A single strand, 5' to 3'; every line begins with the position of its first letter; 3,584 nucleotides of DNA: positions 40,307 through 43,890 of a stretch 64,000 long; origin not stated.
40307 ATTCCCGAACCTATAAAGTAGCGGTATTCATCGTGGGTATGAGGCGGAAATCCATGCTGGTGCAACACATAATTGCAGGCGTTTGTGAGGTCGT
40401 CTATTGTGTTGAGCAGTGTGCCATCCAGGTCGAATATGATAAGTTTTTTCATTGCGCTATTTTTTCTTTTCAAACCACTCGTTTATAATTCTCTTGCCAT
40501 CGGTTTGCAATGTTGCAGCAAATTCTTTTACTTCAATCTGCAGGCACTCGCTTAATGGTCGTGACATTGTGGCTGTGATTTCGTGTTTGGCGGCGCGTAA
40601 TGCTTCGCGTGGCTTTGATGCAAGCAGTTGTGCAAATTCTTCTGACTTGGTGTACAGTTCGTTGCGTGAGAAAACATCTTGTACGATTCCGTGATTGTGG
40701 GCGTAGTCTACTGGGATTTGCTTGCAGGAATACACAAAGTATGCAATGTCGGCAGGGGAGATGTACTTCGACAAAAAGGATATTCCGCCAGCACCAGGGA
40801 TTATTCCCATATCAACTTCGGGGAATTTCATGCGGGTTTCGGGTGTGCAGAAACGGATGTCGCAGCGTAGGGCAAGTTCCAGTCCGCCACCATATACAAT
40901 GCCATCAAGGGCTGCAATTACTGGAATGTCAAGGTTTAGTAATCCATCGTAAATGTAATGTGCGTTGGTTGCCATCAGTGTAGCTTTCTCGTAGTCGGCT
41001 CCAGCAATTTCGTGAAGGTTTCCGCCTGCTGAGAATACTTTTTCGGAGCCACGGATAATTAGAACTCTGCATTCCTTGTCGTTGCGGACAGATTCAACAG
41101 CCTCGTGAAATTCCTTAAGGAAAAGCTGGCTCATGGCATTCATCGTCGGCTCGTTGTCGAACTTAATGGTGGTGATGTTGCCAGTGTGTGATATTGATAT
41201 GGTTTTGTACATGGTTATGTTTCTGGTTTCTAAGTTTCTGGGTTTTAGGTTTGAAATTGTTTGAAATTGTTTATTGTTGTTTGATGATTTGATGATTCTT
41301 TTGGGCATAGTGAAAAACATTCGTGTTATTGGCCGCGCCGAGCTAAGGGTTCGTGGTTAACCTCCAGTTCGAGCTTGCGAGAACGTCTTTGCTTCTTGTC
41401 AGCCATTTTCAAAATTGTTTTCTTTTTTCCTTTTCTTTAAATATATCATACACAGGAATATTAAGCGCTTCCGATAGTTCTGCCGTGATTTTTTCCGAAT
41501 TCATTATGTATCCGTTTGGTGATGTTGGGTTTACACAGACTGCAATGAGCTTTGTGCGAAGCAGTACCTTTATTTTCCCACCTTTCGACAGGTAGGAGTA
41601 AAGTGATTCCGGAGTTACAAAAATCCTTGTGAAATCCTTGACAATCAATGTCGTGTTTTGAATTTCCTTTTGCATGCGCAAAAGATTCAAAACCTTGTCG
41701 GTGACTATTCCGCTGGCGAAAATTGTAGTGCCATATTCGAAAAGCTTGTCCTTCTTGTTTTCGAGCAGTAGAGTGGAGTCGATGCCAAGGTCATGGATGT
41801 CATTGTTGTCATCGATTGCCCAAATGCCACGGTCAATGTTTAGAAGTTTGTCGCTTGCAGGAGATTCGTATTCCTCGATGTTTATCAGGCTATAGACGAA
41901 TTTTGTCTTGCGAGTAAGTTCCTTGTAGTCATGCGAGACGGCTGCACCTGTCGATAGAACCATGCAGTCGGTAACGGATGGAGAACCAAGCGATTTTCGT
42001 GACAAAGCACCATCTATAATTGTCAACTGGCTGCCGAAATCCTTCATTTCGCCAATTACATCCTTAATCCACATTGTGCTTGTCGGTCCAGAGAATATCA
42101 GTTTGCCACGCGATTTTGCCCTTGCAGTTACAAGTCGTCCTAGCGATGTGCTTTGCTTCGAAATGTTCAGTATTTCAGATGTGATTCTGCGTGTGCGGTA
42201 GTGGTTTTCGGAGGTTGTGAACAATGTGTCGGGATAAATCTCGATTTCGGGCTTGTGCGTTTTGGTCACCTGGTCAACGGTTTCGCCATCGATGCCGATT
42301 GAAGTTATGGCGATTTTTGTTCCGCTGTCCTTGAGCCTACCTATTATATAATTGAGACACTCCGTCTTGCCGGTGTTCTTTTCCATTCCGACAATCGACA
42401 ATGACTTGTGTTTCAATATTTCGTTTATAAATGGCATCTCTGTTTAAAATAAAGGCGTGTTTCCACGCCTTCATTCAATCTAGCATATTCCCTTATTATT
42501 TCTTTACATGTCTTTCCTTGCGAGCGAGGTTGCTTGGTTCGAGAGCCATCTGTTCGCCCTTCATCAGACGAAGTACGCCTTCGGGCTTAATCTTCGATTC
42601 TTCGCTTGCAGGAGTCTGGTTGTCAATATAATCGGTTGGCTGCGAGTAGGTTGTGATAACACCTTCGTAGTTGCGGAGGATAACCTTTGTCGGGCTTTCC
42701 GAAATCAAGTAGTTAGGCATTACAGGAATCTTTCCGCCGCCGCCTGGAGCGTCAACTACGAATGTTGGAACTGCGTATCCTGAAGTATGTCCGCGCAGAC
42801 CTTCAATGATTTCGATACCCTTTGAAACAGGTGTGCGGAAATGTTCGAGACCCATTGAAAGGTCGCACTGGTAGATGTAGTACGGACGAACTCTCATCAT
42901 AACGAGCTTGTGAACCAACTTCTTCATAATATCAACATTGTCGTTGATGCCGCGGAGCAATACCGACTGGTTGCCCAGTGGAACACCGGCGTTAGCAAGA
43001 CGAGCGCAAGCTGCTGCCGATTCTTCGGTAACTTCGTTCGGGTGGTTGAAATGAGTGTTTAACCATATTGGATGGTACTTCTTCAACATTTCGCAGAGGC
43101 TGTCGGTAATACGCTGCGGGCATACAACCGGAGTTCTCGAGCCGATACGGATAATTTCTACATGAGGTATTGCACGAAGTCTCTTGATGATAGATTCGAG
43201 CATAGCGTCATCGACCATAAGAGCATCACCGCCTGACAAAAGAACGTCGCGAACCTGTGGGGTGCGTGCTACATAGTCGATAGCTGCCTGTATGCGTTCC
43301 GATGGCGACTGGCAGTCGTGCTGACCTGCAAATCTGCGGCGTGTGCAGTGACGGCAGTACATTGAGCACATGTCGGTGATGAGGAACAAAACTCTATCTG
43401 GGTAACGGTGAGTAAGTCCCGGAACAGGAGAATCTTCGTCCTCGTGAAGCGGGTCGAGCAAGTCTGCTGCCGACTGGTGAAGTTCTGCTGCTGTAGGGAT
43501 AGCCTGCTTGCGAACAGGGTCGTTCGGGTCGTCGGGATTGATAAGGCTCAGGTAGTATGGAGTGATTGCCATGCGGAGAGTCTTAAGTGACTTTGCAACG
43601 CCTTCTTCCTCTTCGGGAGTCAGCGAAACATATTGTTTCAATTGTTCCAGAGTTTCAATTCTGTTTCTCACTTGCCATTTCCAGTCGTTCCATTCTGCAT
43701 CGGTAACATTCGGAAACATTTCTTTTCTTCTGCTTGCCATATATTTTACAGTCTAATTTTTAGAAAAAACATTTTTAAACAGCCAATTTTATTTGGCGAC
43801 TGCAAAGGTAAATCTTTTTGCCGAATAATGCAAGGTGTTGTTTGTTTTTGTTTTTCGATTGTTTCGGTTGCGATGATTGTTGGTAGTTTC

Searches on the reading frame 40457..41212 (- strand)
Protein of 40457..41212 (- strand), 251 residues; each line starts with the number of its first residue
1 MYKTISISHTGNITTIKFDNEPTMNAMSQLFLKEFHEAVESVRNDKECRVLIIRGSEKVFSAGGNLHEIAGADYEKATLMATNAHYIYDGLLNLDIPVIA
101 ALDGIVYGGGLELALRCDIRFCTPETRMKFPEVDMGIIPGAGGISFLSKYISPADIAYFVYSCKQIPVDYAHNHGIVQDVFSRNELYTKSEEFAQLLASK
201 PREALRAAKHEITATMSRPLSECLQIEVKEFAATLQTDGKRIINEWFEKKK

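Call 17: search_protein_families(library=pfam, proteins=[window:40457-41212:-])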
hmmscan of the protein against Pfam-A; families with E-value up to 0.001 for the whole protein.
window:40457-41212:- (251 aa): 2 families
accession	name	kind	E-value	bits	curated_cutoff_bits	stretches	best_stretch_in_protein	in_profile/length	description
PF00378.25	ECH_1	-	1.8e-51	175.3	27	1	11-251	4-245/251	Enoyl-CoA hydratase/isomerase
PF16113.10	ECH_2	-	6.5e-26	92.1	27.2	1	14-238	2-241/335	Enoyl-CoA hydratase/isomerase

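Call 25: find_homologous_proteins(query=window:40457-41212:-, max_evalue=1e-60)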
Query window:40457-41212:- (251 aa): 37 proteins with E <= 1e-60 among 1476 candidates.
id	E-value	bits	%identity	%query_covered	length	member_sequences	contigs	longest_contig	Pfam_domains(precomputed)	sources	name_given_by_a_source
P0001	1.9e-146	504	90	100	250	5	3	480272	PF00378.26,PF16113.11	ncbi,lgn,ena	-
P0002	5.5e-144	496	87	100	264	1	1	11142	PF00378.26,PF16113.11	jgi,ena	-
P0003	6.1e-142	489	88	100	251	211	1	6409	PF00378.26,PF16113.11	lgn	-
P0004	5.5e-133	460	80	100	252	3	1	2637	PF00378.26,PF16113.11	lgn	-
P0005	3.0e-127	441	80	100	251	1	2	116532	PF00378.26,PF16113.11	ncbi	-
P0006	1.1e-125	436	78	100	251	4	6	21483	PF00378.26,PF16113.11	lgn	-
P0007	9.1e-121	420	75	100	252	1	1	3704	PF00378.26,PF16113.11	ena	-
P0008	3.8e-113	395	71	100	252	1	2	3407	PF00378.26,PF16113.11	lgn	-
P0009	1.4e-112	393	70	100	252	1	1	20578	PF00378.26,PF16113.11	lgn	-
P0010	7.6e-72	260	50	100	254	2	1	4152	PF00378.26,PF16113.11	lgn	-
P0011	9.4e-72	260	50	100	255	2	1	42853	PF00378.26,PF16113.11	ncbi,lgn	-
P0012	2.3e-71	258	49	100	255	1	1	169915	PF00378.26,PF16113.11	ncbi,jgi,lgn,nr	ncbi:MAG: enoyl-CoA hydratase/isomerase family protein [Bacteroidales bacterium]|jgi:enoyl-CoA hydra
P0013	1.3e-70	256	50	99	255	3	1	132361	PF00378.26,PF16113.11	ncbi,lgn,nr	ncbi:MAG: enoyl-CoA hydratase/isomerase family protein [Bacteroidales bacterium]|nr:enoyl-CoA hydrat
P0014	2.5e-70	255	50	99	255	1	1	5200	PF00378.26,PF16113.11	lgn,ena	-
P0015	2.7e-70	255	50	100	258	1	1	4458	PF00378.26,PF16113.11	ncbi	-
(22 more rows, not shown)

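Call 26: find_encoding_contigs(protein=P0001, flank=10000, max_places=4)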
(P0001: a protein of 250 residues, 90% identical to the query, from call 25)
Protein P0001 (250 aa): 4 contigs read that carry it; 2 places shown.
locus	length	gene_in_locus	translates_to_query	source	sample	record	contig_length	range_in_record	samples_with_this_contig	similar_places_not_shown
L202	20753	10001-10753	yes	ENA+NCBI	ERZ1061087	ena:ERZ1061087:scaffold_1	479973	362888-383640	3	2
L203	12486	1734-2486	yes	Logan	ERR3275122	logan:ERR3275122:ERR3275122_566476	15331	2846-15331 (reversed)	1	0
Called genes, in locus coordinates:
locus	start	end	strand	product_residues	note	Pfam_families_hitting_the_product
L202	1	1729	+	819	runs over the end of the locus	PF08245:Mur_ligase_M, PF01168:Ala_racemase_N, PF00842:Ala_racemase_C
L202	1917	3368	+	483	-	PF01636:APH, PF22740:PapZ_C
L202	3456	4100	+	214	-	PF01965:DJ-1_PfpI (weak)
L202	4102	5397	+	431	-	PF01554:MatE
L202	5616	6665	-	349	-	PF04055:Radical_SAM, PF13186:SPASM (weak)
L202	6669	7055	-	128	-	PF13715:CarbopepD_reg_2 (faint)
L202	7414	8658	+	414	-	PF04055:Radical_SAM, PF12544:LAM_C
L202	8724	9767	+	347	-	-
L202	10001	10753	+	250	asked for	PF00378:ECH_1, PF16113:ECH_2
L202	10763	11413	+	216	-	PF00702:Hydrolase, PF12710:HAD (weak), PF13419:HAD_2, PF13242:Hydrolase_like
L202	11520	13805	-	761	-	PF03648:Glyco_hydro_67N, PF16126:DUF4838, PF00754:F5_F8_type_C (weak)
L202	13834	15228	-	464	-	PF00092:VWA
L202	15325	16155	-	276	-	-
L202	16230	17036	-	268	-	PF03724:META (weak)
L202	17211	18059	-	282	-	PF00456:Transketolase_N, PF13292:DXP_synthase_N, PF09364:XFP_N, PF00676:E1_dh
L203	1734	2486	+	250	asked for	PF00378:ECH_1, PF16113:ECH_2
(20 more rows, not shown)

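Call 27: find_encoding_contigs(protein=P0005, flank=10000, max_places=4)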
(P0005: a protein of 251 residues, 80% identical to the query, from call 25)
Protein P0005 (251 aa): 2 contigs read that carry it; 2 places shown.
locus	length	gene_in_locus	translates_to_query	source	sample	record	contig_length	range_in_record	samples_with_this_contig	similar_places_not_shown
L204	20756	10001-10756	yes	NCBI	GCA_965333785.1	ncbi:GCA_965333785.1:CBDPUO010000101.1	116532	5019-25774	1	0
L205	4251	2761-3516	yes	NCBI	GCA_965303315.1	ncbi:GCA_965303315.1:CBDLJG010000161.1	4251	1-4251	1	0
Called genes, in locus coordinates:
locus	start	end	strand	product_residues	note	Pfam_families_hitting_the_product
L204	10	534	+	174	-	PF01812:5-FTHF_cyc-lig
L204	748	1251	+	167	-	-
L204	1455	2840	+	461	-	PF09603:Fib_succ_major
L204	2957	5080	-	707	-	PF08206:OB_RNB, PF17849:OB_Dis3, PF17876:CSD2, PF00773:RNB, PF00575:S1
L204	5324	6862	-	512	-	PF00092:VWA, PF13519:VWA_2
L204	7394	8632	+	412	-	PF04055:Radical_SAM, PF12544:LAM_C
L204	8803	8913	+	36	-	-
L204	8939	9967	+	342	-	-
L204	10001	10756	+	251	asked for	PF00378:ECH_1, PF16113:ECH_2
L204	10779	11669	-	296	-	PF00892:EamA, PF03151:TPT (weak), PF16913:PUNUT (weak), PF00892:EamA, PF03151:TPT (weak)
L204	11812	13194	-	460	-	PF03051:Peptidase_C1_2, PF00112:Peptidase_C1 (faint)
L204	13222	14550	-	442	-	-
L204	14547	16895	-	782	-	PF13231:PMT_2 (weak), PF13432:TPR_16 (faint), PF21033:RMD1-3 (faint), PF13174:TPR_6 (faint), PF00515:TPR_1 (weak), PF07719:TPR_2 (weak), PF13414:TPR_11 (weak), PF13431:TPR_17 (weak), +5 more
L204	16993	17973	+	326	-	PF07291:MauE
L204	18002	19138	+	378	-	PF04015:DUF362, PF00037:Fer4 (faint), PF12797:Fer4_2 (faint), PF12837:Fer4_6 (faint), PF13237:Fer4_10 (weak), PF14697:Fer4_21 (weak), PF12838:Fer4_7 (weak), PF13187:Fer4_9 (weak)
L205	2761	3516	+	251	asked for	PF00378:ECH_1, PF16113:ECH_2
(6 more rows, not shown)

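Call 28: find_encoding_contigs(protein=P0006, flank=10000, max_places=4)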
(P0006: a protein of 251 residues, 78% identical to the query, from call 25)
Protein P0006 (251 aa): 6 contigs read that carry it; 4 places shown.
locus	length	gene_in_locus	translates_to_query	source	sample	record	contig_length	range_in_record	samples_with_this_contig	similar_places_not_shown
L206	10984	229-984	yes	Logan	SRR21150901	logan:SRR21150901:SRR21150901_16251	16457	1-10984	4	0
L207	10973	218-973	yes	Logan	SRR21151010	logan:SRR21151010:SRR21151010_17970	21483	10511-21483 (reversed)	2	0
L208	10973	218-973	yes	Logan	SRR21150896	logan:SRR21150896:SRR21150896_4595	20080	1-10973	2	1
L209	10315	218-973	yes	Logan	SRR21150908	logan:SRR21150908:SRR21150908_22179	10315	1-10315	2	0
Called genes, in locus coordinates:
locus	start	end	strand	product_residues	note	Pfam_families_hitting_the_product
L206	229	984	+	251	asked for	PF00378:ECH_1, PF16113:ECH_2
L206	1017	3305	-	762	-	PF02421:FeoB_N, PF17910:FeoB_Cyto (weak), PF07670:Gate, PF07664:FeoB_C, PF07670:Gate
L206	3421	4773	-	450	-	PF13173:AAA_14, PF13635:DUF4143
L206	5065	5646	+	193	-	PF18306:LDcluster4, PF03641:Lysine_decarbox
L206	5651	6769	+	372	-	PF01966:HD, PF13286:HD_assoc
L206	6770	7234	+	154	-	PF19788:DUF6272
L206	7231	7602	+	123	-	PF09345:SiaC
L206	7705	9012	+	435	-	PF00155:Aminotran_1_2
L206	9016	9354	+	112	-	-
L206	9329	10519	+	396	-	PF13439:Glyco_transf_4, PF13579:Glyco_trans_4_4, PF13477:Glyco_trans_4_2, PF00534:Glycos_transf_1, PF13692:Glyco_trans_1_4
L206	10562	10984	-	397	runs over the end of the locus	PF07719:TPR_2 (faint), PF13424:TPR_12 (faint), PF13428:TPR_14 (faint), PF14559:TPR_19 (faint), PF12569:NatA_aux_su (faint)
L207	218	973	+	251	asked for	PF00378:ECH_1, PF16113:ECH_2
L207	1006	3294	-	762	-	PF02421:FeoB_N, PF17910:FeoB_Cyto (weak), PF07670:Gate, PF07664:FeoB_C, PF07670:Gate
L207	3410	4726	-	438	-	PF13173:AAA_14, PF13635:DUF4143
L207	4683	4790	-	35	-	-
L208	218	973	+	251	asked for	PF00378:ECH_1, PF16113:ECH_2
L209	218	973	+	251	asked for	PF00378:ECH_1, PF16113:ECH_2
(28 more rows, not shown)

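Call 40: find_encoding_contigs(protein=P0002, flank=10000, max_places=3)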
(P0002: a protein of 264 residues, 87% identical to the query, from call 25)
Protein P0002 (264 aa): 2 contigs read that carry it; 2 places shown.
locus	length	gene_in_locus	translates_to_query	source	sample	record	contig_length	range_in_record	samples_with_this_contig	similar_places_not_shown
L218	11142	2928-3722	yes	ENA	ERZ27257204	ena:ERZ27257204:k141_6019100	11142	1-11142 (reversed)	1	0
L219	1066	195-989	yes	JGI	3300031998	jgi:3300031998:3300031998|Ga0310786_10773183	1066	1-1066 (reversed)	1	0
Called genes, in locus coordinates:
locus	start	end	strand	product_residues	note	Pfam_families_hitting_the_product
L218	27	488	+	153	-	PF13353:Fer4_12 (weak)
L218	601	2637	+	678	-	PF16656:Pur_ac_phosph_N (faint), PF16655:PhoD_N (faint), PF07603:Lcl_C (faint)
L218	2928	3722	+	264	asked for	PF00378:ECH_1, PF16113:ECH_2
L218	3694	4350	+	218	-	PF00702:Hydrolase, PF12710:HAD (weak), PF13419:HAD_2, PF13242:Hydrolase_like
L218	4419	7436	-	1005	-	PF00082:Peptidase_S8, PF18962:Por_Secre_tail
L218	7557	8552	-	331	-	PF09587:PGA_cap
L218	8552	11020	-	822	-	PF13308:YARHG, PF11369:DUF3160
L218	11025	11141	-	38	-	?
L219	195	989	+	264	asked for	PF00378:ECH_1, PF16113:ECH_2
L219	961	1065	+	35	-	?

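Call 41: find_encoding_contigs(protein=P0003, flank=10000, max_places=3)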
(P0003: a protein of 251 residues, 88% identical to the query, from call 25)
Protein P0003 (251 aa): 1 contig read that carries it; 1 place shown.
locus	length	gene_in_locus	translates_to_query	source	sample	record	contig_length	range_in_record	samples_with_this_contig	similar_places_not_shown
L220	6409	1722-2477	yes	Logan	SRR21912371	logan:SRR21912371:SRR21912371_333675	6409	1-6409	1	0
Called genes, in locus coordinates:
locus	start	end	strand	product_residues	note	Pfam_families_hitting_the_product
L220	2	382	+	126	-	?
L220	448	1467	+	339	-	-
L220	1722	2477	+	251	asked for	PF00378:ECH_1, PF16113:ECH_2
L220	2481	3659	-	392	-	PF13167:GTP-bdg_N, PF16360:GTP-bdg_M, PF00025:Arf (weak), PF01926:MMR_HSR1, PF02421:FeoB_N (weak)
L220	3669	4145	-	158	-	PF03544:TonB_C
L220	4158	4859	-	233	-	PF03544:TonB_C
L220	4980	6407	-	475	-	?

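Call 42: find_encoding_contigs(protein=P0009, flank=10000, max_places=3)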
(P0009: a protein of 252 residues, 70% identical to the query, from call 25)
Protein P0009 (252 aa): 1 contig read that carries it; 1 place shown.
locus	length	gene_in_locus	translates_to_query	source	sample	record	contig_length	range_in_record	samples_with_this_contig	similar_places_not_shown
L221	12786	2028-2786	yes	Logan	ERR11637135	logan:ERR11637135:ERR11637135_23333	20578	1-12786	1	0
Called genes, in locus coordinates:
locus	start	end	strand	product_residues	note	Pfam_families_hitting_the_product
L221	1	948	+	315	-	?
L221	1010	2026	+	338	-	-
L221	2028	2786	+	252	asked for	PF00378:ECH_1, PF16113:ECH_2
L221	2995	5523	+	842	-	PF00801:PKD (faint), PF13573:SprB, PF18911:PKD_4, PF13585:CHU_C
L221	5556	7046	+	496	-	PF13229:Beta_helix (weak)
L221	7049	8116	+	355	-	PF19580:Exo_endo_phos_3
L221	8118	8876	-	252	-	PF01522:Polysacc_deac_1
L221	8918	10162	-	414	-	PF00890:FAD_binding_2 (weak), PF01134:GIDA (faint), PF01266:DAO (faint), PF03486:HI0933_like, PF07992:Pyr_redox_2 (faint), PF12831:FAD_oxidored (weak), PF13450:NAD_binding_8 (weak), PF22780:HI0933_like_1st, +1 more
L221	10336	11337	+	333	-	PF04321:RmlD_sub_bind, PF01370:Epimerase, PF16363:GDP_Man_Dehyd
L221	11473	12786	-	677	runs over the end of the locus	PF05649:Peptidase_M13_N, PF01431:Peptidase_M13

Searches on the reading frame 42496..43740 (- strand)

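Call 17: search_protein_families(library=pfam, proteins=[window:42496-43740:-])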
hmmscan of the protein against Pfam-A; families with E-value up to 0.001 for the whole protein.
window:42496-43740:- (414 aa): 2 families
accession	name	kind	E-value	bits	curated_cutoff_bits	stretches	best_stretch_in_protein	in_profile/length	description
PF12544.13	LAM_C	-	5.3e-41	140.1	26.7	1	312-412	1-108/127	Lysine-2,3-aminomutase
PF04055.27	Radical_SAM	-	6.3e-11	43.2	29.5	1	121-268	3-157/166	Radical SAM superfamily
